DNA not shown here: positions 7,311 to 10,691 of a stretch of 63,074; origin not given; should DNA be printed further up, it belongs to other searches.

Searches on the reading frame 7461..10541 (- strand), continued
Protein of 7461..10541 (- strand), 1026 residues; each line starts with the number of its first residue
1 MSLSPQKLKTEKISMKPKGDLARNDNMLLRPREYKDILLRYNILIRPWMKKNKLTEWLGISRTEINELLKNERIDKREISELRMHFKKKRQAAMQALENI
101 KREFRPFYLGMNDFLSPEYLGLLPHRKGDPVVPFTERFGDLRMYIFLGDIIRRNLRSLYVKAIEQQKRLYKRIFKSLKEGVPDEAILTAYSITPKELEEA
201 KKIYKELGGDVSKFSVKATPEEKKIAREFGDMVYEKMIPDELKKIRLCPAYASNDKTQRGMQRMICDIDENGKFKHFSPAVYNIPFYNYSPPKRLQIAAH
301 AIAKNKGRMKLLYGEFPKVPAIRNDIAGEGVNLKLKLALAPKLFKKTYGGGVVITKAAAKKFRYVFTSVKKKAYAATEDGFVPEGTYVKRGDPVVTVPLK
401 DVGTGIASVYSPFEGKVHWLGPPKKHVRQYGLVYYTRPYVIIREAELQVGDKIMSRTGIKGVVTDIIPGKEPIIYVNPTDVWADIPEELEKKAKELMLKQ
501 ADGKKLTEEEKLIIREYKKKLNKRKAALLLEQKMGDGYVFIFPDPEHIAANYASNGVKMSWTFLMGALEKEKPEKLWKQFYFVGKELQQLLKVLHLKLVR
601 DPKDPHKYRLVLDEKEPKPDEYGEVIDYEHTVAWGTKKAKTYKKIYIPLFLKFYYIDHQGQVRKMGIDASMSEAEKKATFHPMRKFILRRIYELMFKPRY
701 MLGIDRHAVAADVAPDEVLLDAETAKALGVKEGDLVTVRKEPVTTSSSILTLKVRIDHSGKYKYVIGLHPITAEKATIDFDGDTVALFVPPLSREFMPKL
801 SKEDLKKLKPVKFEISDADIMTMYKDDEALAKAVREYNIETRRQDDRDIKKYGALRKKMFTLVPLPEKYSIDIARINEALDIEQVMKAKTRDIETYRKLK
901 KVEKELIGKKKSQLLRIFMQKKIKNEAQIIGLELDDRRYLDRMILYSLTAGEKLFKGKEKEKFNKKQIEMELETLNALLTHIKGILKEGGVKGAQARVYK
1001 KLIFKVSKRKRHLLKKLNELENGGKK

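Call 100: find_encoding_contigs(protein=P0013, flank=10000, max_places=2)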
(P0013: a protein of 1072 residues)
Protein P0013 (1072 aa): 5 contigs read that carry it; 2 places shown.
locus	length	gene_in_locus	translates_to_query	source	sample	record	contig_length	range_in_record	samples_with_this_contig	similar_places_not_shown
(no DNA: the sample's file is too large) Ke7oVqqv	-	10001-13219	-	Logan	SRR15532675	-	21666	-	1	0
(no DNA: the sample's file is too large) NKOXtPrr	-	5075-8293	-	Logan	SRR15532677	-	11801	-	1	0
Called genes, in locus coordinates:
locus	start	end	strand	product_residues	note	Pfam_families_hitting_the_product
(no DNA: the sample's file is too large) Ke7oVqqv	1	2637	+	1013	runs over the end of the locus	-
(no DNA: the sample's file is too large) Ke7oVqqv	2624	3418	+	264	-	PF00899:ThiF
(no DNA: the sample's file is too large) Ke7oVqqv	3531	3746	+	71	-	-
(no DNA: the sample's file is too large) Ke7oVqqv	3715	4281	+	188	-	PF03167:UDG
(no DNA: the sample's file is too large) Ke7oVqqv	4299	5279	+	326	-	-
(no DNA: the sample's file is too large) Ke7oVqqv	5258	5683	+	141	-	-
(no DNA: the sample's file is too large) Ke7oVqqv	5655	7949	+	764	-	PF00136:DNA_pol_B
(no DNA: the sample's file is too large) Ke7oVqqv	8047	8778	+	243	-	PF02732:ERCC4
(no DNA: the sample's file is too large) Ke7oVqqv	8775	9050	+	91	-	-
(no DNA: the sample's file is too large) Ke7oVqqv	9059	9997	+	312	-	PF01368:DHH (weak), PF02272:DHHA1 (weak)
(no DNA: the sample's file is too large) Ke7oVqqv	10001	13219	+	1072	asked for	-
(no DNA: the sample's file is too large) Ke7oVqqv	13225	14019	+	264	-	-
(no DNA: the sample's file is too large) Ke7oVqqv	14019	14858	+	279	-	-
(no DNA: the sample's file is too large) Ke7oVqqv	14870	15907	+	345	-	PF04104:DNA_primase_lrg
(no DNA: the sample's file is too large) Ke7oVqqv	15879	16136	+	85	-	-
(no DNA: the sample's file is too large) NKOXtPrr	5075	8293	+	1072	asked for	-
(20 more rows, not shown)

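Call 101: find_encoding_contigs(protein=P0012, flank=10000, max_places=2)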
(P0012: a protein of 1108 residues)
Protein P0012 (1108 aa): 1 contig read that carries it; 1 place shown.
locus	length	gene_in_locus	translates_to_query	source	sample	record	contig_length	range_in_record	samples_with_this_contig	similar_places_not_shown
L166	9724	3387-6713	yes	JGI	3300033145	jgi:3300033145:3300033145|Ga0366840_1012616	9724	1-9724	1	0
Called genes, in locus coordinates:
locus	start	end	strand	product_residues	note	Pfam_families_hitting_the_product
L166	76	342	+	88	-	-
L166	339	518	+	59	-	-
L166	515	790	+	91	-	-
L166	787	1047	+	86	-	-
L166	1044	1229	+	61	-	-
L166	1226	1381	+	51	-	-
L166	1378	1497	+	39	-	-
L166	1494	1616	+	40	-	-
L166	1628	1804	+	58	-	-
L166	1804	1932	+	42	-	-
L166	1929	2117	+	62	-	-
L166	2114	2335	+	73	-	-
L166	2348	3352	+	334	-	PF01368:DHH (weak)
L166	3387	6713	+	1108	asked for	-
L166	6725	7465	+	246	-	-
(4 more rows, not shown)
